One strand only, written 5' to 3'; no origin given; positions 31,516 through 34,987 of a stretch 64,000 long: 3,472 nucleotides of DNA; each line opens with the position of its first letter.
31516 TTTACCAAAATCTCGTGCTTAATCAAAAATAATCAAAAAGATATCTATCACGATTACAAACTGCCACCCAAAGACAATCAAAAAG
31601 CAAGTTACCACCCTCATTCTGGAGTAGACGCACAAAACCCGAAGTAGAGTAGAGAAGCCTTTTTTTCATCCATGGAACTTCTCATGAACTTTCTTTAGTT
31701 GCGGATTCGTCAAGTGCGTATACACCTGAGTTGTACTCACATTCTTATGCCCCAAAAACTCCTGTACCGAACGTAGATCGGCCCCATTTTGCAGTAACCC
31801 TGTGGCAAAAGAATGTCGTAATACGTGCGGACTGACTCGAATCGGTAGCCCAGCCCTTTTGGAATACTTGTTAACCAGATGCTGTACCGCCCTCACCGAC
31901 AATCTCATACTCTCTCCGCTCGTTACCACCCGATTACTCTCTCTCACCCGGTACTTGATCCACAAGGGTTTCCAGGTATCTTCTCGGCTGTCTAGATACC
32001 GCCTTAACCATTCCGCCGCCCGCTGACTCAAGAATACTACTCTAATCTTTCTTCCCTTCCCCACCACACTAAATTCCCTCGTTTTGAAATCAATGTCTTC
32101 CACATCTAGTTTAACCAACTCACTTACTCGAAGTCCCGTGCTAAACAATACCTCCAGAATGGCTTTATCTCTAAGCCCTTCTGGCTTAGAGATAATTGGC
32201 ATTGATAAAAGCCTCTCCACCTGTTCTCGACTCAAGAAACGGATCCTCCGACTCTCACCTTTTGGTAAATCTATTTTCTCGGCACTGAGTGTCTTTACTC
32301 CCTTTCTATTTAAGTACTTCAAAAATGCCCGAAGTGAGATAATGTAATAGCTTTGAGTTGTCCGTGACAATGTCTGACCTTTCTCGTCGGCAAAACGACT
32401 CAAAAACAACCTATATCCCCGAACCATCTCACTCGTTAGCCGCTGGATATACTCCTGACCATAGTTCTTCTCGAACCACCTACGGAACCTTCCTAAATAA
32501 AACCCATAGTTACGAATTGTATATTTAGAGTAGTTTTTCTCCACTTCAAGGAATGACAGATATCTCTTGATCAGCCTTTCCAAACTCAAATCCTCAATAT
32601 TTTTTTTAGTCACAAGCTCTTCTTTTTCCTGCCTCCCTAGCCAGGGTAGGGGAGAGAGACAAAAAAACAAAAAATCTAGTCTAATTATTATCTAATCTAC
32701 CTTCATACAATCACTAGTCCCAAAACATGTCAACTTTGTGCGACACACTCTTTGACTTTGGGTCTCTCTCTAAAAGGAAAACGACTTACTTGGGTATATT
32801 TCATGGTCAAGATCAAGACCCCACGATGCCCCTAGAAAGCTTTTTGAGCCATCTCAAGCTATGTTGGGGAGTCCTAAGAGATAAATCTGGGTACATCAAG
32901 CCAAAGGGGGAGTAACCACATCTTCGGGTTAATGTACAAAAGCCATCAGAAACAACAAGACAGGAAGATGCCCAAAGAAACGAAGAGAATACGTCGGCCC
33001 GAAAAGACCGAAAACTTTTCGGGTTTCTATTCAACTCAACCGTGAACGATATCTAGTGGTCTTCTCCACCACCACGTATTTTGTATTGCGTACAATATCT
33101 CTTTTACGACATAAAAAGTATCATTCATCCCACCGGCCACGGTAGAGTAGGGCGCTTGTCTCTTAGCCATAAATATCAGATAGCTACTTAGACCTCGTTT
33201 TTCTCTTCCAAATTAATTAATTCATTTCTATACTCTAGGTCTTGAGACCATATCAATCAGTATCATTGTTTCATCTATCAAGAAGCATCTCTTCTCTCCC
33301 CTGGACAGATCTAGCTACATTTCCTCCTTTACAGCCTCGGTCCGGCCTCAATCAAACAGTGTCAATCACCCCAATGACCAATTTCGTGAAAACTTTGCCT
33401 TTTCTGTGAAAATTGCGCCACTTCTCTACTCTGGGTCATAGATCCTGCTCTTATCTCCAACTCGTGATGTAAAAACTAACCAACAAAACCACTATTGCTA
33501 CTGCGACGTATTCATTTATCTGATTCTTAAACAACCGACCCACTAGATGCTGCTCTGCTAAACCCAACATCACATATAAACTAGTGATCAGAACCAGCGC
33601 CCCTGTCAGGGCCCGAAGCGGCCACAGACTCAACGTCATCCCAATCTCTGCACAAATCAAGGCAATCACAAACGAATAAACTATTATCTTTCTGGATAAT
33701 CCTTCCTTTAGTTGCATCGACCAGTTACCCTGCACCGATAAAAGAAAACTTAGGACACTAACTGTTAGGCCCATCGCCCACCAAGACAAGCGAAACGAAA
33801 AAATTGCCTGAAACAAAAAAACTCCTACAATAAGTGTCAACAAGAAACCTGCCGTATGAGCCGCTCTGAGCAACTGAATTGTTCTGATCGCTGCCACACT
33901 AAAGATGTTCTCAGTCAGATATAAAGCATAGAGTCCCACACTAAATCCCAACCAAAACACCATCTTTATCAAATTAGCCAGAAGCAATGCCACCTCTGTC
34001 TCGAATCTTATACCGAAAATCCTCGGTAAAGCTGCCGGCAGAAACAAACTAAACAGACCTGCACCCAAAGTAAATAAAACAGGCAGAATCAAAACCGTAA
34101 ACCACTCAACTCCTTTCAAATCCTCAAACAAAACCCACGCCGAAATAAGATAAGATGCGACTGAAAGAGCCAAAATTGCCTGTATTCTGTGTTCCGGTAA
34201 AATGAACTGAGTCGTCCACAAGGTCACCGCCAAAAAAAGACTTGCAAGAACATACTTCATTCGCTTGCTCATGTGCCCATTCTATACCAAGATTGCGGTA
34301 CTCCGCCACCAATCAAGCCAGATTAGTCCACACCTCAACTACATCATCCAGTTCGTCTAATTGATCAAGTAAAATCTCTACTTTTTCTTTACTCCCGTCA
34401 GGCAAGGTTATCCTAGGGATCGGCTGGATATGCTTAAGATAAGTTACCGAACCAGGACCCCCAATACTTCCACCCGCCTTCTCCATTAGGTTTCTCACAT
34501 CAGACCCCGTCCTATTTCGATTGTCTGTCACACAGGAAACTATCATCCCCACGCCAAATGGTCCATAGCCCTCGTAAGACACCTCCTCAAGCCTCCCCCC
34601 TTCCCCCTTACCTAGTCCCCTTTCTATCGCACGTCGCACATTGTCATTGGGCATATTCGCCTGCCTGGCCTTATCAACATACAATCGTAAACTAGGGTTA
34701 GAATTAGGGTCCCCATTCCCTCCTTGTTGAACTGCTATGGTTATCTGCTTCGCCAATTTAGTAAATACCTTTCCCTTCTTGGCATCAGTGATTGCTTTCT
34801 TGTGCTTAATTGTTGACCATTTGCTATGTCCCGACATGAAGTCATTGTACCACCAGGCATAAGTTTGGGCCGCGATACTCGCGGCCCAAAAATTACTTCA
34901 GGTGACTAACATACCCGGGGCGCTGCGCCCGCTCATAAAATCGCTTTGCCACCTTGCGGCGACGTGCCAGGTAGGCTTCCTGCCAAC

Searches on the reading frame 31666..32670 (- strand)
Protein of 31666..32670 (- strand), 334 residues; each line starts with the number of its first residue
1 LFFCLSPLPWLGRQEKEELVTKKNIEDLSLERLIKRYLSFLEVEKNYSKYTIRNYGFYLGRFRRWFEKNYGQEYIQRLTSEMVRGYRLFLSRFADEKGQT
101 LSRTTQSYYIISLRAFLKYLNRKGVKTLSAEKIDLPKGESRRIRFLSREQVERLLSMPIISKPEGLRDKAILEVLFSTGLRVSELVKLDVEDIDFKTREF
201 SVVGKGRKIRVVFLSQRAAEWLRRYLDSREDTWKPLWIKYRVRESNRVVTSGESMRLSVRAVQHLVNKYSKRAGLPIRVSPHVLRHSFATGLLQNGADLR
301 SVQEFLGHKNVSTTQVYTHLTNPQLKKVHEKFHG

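Call 71: search_protein_families(library=pfam, proteins=[window:31666-32670:-], max_evalue=0.01)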
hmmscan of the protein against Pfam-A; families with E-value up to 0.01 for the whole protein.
window:31666-32670:- (334 aa): 4 families
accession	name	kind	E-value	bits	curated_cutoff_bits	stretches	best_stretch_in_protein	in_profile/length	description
PF00589.27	Phage_integrase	-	6.5e-46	156.7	27.1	1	145-321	2-169/172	Phage integrase family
PF02899.23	Phage_int_SAM_1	-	6.4e-13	49.2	22.3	1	34-124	1-83/83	Phage integrase, N-terminal SAM-like domain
PF13495.12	Phage_int_SAM_4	-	8.2e-06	26.6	27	0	98-133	11-46/85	Phage integrase, N-terminal SAM-like domain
PF13102.12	Phage_int_SAM_5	-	7.2e-05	23.5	22.3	1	44-124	14-86/98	Phage integrase SAM-like domain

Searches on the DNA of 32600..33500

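Call 39: search_rna_families(source=window, start=32600, end=33500, threshold=evalue, max_evalue=1, show_alignments=1)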
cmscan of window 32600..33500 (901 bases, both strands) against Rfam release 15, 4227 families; matches with E-value up to 1: 1.
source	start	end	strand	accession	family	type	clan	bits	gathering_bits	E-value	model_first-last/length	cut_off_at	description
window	33210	33268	-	RF01526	ceN106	Gene; snRNA; snoRNA; CD-box;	-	19.1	60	0.49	1-77/77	no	C. elegans snoRNA ceN106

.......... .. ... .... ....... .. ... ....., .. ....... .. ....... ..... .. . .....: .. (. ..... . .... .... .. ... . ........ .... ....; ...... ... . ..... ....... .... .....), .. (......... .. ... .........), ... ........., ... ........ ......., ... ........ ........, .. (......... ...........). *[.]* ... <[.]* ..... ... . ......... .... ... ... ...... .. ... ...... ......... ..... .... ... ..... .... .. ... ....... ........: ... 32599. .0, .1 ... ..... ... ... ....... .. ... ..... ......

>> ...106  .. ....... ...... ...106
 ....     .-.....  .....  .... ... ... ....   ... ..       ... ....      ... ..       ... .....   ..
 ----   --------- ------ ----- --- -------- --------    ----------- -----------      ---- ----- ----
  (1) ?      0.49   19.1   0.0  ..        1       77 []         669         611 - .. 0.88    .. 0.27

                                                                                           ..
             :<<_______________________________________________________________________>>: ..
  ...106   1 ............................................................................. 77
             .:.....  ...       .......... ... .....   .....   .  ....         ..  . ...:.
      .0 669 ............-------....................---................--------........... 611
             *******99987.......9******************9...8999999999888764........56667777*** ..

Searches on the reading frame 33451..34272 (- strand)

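Call 71: search_protein_families(library=pfam, proteins=[window:33451-34272:-], max_evalue=0.01)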
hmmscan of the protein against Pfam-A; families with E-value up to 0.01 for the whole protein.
window:33451-34272:- (273 aa): 1 family
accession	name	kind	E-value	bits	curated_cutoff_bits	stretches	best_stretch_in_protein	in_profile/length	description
PF18900.5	DUF5656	-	3.1e-09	37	23.3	1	61-263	59-236/242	Protein of unknown function (DUF5656)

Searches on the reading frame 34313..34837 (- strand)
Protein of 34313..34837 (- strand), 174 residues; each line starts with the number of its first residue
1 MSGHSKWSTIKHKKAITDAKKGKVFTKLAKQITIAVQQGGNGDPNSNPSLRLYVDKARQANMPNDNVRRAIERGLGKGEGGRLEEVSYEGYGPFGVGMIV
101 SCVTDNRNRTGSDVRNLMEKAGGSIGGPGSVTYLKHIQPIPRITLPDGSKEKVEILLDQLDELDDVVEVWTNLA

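Call 5: search_protein_families(library=pfam, proteins=[window:34313-34837:-], max_evalue=10)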
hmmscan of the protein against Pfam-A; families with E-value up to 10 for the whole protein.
window:34313-34837:- (174 aa): 3 families
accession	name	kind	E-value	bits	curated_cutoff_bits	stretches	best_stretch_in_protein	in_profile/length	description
PF20772.2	TACO1_YebC_N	-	1.1e-31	109.5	36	1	5-77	1-73/73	TACO1/YebC protein N-terminal domain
PF01709.26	Transcrip_reg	-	1.2e-23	84.1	27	2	83-134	1-52/160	TACO1/YebC second and third domain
PF00538.25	Linker_histone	-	0.058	14.1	22.4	0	98-115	7-24/74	linker histone H1 and H5 family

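Call 12: find_related_loci(query=window:34313-34837:-, collection=genome_contigs, flank=3000)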
Query window:34313-34837:- (174 aa) in genome_contigs; peptide patterns used: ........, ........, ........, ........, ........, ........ (x = any residue, [..] = any of these).
600 stretches matched a pattern (row limit reached: there are more); 592 encode a relative of the query (tblastn E <= 1e-3); the best 80 are kept; 80 distinct loci.
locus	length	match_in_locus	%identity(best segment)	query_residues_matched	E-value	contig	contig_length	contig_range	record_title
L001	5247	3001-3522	55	1-174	6e-64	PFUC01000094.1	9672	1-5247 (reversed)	MAG: Candidatus Collierbacteria bacterium CG_4_9_14_3_um_filter_43_16 CG_4_9_14_3_um_filter_150_scaffold_8110_c, whole g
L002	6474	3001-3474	57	1-171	3e-60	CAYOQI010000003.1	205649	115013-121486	MAG TPA_asm: uncultured Pseudomonadales bacterium isolate SRP286056_co1_770 genome assembly, contig: NODE_31_length_2056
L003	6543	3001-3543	56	1-173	6e-55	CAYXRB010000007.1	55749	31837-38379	MAG TPA_asm: uncultured Pseudomonadales bacterium isolate SRP239243_co2_211 genome assembly, contig: NODE_695_length_557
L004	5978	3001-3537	51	1-172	7e-54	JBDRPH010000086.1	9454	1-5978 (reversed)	MAG: Candidatus Paceibacterota bacterium isolate MEGAHIT-group-2.107 k141_353927, whole genome shotgun sequence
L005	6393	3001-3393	62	1-133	4e-53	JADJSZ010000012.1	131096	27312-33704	MAG: Candidatus Hadersleviella danica isolate Hade_MAXAC.236_sub tig00016185-10-1298270, whole genome shotgun sequence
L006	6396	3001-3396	59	1-133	8e-53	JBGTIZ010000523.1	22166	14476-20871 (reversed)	MAG: Candidatus Promineifilaceae bacterium isolate JTS-RE278 k141_1025904, whole genome shotgun sequence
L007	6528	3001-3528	50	1-173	7e-53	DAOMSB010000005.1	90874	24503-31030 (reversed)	MAG TPA_asm: Promineifilum sp. isolate AMR_MDS_5793 NODE_55_length_90874_cov_20.254804, whole genome shotgun sequence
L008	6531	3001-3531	49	1-173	1e-52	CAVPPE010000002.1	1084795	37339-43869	MAG: uncultured Chloroflexia bacterium isolate MFD09964.bin.1.215 genome assembly, contig: contig_13171, whole genome sh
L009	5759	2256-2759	51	1-169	1e-51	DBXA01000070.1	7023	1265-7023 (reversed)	MAG TPA_asm: Christensenella sp. UBA1224 UBA1224_contig_693444, whole genome shotgun sequence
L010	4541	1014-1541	50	1-173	1e-51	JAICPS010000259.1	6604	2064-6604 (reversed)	MAG: Anaerolineae bacterium isolate TY_FP_2_bin.36 k141_2269499_length_6604_cov_8.7712, whole genome shotgun sequence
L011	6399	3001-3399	60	1-134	2e-51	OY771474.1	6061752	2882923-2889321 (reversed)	MAG: uncultured Desulfobacterium sp. isolate 2c08e38e-77a0-468a-b8ca-c683eacf49f2 genome assembly, chromosome: 1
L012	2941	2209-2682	53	1-161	4e-51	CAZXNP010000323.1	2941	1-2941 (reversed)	MAG TPA_asm: uncultured Anaerolineales bacterium isolate binchicken_co275_228 genome assembly, contig: NODE_77498_length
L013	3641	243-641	60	1-133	5e-51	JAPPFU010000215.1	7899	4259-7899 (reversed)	MAG: Chloroflexota bacterium isolate RHO1_bin_38 NODE_11038_length_7899_cov_4.564508, whole genome shotgun sequence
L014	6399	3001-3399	58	1-134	7e-51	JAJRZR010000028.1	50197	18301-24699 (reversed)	MAG: Deltaproteobacteria bacterium isolate Dive96_bin4.212 k141_1746482, whole genome shotgun sequence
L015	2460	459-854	59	1-133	4e-51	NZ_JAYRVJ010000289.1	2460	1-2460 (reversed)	MAG: Promineifilum sp. isolate NJ_NJASGE3bin.18 k141_420233, whole genome shotgun sequence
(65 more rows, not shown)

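Call 18: find_homologous_proteins(query=window:34313-34837:-, max_evalue=1e-30)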
Query window:34313-34837:- (174 aa): 7967 proteins with E <= 1e-30 among 8000 candidates; the best 120 are listed.
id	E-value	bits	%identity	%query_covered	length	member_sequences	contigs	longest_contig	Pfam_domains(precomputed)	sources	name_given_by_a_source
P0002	5.8e-111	386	100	100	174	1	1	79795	PF01709.27,PF20772.3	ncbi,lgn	-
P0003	5.0e-92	324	84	100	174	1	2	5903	PF01709.27,PF20772.3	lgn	-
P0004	6.0e-85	301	79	99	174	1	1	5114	PF01709.27,PF20772.3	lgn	-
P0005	4.5e-81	289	75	99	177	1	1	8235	PF01709.27,PF20772.3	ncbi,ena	-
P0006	6.9e-78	278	69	99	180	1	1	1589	PF01709.27,PF20772.3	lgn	-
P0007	1.0e-76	274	70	100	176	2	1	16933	PF01709.27,PF20772.3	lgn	-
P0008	4.9e-76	272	71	99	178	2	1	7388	PF01709.27,PF20772.3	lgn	-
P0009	7.0e-76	272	68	99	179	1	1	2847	PF01709.27,PF20772.3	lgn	-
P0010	1.2e-74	268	67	100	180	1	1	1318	PF01709.27,PF20772.3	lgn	-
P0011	1.8e-74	267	68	99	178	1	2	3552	PF01709.27,PF20772.3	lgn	-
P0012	1.9e-74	267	66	100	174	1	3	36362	PF01709.27,PF20772.3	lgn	-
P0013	5.7e-74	266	67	100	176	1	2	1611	PF01709.27,PF20772.3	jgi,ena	-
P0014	1.8e-73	264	69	99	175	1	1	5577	PF01709.27,PF20772.3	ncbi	-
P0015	2.8e-73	263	66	99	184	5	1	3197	PF01709.27,PF20772.3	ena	-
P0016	7.4e-73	262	66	99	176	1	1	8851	PF01709.27,PF20772.3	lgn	-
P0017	7.6e-73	262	69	99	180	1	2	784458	PF01709.27,PF20772.3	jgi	jgi:YebC/PmpR family DNA-binding regulatory protein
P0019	2.1e-72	260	68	99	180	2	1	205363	PF01709.27,PF20772.3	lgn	-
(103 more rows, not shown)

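Call 20: find_encoding_contigs(protein=P0003, flank=2500, max_places=2)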
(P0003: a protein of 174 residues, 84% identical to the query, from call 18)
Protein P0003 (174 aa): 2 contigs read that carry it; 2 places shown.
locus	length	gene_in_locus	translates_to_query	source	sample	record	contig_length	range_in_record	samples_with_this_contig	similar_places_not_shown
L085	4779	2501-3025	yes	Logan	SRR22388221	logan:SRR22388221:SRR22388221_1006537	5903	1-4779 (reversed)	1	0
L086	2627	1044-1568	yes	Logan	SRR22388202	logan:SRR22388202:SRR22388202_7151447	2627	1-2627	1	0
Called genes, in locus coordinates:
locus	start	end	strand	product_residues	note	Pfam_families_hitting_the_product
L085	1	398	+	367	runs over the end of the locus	PF01702:TGT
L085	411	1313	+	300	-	-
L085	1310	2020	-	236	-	PF13414:TPR_11 (faint), PF00515:TPR_1 (weak), PF07719:TPR_2 (weak), PF13181:TPR_8 (weak)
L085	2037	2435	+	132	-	-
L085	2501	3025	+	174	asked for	PF20772:TACO1_YebC_N, PF01709:Transcrip_reg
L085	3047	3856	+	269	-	PF18900:DUF5656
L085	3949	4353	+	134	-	-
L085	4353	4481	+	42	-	-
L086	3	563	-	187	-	?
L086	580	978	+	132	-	-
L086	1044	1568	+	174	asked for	PF20772:TACO1_YebC_N, PF01709:Transcrip_reg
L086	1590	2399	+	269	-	PF18900:DUF5656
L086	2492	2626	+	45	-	?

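Call 21: find_encoding_contigs(protein=P0004, flank=2500, max_places=2)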
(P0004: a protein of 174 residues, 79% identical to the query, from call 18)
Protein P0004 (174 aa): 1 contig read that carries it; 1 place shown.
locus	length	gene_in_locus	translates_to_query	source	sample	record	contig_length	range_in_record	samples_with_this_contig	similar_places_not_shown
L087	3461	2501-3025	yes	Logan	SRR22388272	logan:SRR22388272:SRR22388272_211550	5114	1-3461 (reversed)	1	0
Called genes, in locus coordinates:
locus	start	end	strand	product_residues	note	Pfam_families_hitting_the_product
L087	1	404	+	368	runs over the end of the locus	PF01702:TGT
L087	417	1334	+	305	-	-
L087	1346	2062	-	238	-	PF07719:TPR_2 (faint), PF13181:TPR_8 (weak)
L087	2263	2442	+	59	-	-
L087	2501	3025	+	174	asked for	PF20772:TACO1_YebC_N, PF01709:Transcrip_reg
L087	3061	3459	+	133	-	?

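Call 22: find_encoding_contigs(protein=P0005, flank=2500, max_places=2)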
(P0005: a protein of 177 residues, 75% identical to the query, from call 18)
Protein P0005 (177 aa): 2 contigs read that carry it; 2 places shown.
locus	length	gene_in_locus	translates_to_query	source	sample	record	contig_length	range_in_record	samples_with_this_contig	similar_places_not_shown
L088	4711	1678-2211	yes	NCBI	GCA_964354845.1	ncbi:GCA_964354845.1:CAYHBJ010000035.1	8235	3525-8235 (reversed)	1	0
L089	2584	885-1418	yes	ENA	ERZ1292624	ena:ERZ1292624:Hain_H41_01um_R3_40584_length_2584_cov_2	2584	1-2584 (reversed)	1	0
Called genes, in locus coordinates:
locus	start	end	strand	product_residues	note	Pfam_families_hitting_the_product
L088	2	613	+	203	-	?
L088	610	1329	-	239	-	-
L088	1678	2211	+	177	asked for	PF20772:TACO1_YebC_N, PF01709:Transcrip_reg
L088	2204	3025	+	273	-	PF18900:DUF5656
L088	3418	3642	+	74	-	-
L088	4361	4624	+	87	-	-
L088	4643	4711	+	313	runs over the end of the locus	PF13495:Phage_int_SAM_4 (faint), PF02899:Phage_int_SAM_1, PF13102:Phage_int_SAM_5 (weak), PF00589:Phage_integrase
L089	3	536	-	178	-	?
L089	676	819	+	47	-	-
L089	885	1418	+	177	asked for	PF20772:TACO1_YebC_N, PF01709:Transcrip_reg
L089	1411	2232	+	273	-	PF18900:DUF5656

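Call 29: find_encoding_contigs(protein=P0007, flank=2000, max_places=1)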
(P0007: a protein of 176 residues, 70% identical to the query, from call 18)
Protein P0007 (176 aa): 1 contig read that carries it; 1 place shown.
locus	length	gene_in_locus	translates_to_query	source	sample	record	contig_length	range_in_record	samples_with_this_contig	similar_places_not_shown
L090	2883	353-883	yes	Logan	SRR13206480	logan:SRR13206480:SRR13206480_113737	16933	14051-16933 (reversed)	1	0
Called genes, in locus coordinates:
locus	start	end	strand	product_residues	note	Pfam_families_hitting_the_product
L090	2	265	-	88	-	?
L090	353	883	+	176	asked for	PF20772:TACO1_YebC_N, PF01709:Transcrip_reg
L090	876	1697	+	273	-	PF18900:DUF5656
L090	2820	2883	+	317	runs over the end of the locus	PF02899:Phage_int_SAM_1, PF13102:Phage_int_SAM_5, PF13495:Phage_int_SAM_4 (faint), PF00589:Phage_integrase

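Call 30: find_encoding_contigs(protein=P0008, flank=2000, max_places=1)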
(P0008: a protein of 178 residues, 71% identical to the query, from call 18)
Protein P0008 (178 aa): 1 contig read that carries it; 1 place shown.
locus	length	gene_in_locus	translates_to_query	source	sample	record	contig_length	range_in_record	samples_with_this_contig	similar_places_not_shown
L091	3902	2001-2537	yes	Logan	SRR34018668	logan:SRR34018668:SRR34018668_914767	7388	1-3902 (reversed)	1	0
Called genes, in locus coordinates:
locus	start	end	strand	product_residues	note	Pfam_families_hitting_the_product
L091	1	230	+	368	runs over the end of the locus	PF01702:TGT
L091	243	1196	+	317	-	-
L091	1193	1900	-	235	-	PF00515:TPR_1 (faint)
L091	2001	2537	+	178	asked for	PF20772:TACO1_YebC_N, PF01709:Transcrip_reg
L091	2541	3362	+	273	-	PF18900:DUF5656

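Call 31: find_encoding_contigs(protein=P0017, flank=2000, max_places=1)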
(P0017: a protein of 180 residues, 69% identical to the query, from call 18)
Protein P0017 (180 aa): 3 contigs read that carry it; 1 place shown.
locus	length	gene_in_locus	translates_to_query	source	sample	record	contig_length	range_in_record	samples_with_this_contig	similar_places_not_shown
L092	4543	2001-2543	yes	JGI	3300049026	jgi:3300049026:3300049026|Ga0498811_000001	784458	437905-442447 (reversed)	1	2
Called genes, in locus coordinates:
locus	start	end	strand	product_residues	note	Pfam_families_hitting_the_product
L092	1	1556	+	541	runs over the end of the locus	-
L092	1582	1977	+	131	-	-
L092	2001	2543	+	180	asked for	PF20772:TACO1_YebC_N, PF01709:Transcrip_reg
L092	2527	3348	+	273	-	PF18900:DUF5656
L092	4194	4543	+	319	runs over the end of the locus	PF02899:Phage_int_SAM_1, PF13102:Phage_int_SAM_5, PF13495:Phage_int_SAM_4 (faint), PF00589:Phage_integrase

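Call 32: find_encoding_contigs(protein=P0019, flank=2000, max_places=1)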
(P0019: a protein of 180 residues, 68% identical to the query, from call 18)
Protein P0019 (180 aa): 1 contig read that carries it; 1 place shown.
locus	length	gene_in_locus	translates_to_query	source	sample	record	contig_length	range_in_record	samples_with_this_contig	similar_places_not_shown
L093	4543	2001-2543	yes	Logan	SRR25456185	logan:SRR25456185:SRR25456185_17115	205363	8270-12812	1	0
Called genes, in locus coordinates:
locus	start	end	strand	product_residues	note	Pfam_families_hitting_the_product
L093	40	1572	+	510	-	-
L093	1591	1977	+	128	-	-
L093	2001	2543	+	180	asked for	PF20772:TACO1_YebC_N, PF01709:Transcrip_reg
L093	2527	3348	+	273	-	PF18900:DUF5656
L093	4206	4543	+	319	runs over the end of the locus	PF13495:Phage_int_SAM_4 (faint), PF02899:Phage_int_SAM_1, PF13102:Phage_int_SAM_5, PF00589:Phage_integrase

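Call 44: find_encoding_contigs(protein=P0014, flank=1500, max_places=1)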
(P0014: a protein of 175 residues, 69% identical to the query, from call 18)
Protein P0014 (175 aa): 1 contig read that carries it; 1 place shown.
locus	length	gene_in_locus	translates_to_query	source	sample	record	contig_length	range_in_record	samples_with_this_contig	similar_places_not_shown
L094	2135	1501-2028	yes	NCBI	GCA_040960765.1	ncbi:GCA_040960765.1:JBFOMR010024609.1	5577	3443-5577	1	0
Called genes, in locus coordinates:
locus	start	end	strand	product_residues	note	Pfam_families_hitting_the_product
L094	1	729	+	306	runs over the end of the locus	-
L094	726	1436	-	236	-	PF13181:TPR_8 (faint)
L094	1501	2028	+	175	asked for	PF20772:TACO1_YebC_N, PF01709:Transcrip_reg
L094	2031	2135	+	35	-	?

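Call 45: find_encoding_contigs(protein=P0011, flank=1500, max_places=1)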
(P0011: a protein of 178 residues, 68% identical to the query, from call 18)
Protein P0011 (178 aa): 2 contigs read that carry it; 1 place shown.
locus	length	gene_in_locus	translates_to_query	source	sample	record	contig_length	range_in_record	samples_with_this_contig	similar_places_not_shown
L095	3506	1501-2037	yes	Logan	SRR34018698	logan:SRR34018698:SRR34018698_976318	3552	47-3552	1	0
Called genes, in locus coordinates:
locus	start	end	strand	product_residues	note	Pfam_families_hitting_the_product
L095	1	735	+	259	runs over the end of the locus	?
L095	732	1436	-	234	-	PF13181:TPR_8 (faint)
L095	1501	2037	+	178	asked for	PF20772:TACO1_YebC_N, PF01709:Transcrip_reg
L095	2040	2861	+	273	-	PF18900:DUF5656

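Call 46: find_encoding_contigs(protein=P0009, flank=1500, max_places=1)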
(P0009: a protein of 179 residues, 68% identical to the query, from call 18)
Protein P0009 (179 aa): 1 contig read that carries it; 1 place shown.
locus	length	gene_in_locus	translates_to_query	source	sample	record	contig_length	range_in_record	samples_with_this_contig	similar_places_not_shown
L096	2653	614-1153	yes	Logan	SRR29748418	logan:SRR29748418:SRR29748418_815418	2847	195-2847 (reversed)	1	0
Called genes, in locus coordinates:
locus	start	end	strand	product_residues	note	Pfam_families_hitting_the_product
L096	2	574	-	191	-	?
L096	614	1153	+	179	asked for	PF20772:TACO1_YebC_N, PF01709:Transcrip_reg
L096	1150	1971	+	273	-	PF18900:DUF5656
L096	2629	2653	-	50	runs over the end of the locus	-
